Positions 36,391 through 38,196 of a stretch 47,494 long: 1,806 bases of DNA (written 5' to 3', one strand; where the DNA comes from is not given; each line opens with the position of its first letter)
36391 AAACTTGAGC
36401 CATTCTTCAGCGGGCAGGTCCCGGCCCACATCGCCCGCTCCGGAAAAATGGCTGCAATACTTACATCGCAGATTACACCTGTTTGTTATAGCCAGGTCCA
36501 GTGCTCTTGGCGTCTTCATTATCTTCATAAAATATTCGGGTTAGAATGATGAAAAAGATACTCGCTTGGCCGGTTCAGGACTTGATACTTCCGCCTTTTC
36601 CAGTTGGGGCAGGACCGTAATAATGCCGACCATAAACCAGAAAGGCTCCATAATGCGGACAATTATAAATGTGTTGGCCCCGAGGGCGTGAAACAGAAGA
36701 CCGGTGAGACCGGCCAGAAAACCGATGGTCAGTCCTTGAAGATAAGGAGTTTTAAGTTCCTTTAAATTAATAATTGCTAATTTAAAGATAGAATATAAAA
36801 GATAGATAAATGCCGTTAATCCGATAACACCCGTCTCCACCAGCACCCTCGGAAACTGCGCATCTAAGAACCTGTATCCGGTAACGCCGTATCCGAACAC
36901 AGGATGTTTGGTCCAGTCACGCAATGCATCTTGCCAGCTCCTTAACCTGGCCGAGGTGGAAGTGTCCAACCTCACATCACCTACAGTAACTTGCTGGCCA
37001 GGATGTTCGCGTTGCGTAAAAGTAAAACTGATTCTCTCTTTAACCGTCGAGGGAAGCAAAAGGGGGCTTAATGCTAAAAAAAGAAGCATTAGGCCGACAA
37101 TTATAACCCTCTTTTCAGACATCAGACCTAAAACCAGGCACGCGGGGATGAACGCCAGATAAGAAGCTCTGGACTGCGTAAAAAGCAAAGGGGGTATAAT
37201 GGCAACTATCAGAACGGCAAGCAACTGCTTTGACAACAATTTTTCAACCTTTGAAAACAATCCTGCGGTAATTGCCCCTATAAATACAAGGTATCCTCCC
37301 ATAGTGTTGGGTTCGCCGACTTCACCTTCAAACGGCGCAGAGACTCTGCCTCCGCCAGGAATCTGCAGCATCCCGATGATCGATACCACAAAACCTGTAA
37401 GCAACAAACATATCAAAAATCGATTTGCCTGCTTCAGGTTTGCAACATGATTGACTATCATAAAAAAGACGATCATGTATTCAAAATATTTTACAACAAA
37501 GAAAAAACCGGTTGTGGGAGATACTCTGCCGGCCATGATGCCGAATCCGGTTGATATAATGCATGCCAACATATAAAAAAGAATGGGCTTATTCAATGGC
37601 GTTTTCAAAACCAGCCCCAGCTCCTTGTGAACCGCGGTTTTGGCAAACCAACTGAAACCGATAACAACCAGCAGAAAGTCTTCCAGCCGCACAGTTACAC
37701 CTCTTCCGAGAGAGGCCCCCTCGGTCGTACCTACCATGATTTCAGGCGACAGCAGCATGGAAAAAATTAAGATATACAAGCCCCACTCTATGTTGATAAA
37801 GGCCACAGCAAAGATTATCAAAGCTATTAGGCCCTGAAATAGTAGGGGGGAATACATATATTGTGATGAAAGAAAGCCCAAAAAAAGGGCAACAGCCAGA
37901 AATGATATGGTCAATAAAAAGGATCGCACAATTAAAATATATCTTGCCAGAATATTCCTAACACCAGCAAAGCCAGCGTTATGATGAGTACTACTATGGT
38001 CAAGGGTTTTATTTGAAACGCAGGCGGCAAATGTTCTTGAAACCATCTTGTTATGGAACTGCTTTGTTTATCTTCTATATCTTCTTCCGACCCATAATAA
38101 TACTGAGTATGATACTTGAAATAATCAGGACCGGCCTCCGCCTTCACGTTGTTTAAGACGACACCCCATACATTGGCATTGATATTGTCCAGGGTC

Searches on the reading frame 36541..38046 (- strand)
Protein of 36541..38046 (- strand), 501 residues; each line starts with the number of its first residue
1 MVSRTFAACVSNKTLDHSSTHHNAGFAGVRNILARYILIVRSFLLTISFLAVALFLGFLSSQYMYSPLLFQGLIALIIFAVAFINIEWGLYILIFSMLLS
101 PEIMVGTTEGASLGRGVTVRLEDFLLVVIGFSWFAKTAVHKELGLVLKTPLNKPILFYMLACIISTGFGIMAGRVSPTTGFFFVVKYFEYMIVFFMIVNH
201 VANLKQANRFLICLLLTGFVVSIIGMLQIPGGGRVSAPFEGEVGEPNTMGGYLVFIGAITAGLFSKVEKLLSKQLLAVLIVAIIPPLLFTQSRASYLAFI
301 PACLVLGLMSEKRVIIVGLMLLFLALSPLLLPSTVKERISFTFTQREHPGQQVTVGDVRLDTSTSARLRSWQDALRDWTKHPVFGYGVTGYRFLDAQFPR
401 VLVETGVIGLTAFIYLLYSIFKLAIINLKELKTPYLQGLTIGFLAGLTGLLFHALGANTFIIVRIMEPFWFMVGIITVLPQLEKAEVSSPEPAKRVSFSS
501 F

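Call 6: search_protein_families(library=ncbifam, proteins=[window:36541-38046:-], max_evalue=0.01)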
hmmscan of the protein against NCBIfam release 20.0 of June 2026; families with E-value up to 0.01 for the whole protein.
window:36541-38046:- (501 aa): 3 families
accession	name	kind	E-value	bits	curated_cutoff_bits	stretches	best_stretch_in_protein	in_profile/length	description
TIGR00947.1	2A73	equivalog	1.9e-14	53.5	366.4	1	126-477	45-420/425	IctB family putative bicarbonate transporter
TIGR03097.1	PEP_O_lig_1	hypoth_equivalog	1.9e-07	30.3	188.1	1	129-390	52-298/408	putative O-glycosylation ligase, exosortase A system-associated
NF058641.1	TfpM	equivalog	7.5e-05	21.9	600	1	361-429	241-316/421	O-linking oligosaccharyltransferase TfpM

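Call 7: search_protein_families(library=pfam, proteins=[window:36541-38046:-], max_evalue=0.01)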
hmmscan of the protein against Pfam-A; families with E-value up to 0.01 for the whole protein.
window:36541-38046:- (501 aa): 1 family
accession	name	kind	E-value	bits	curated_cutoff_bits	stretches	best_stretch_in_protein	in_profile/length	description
PF04932.20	Wzy_C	-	4.5e-11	43.2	31.7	1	281-408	4-143/149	O-Antigen ligase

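Call 93: search_protein_families(library=ncbifam, proteins=[window:36541-38046:-], max_evalue=0.00001)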
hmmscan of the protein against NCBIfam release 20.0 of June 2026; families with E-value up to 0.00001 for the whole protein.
window:36541-38046:- (501 aa): 2 families
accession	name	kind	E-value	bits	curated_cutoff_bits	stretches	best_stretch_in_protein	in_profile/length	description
TIGR00947.1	2A73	equivalog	1.9e-14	53.5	366.4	1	126-477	45-420/425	IctB family putative bicarbonate transporter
TIGR03097.1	PEP_O_lig_1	hypoth_equivalog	1.9e-07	30.3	188.1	1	129-390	52-298/408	putative O-glycosylation ligase, exosortase A system-associated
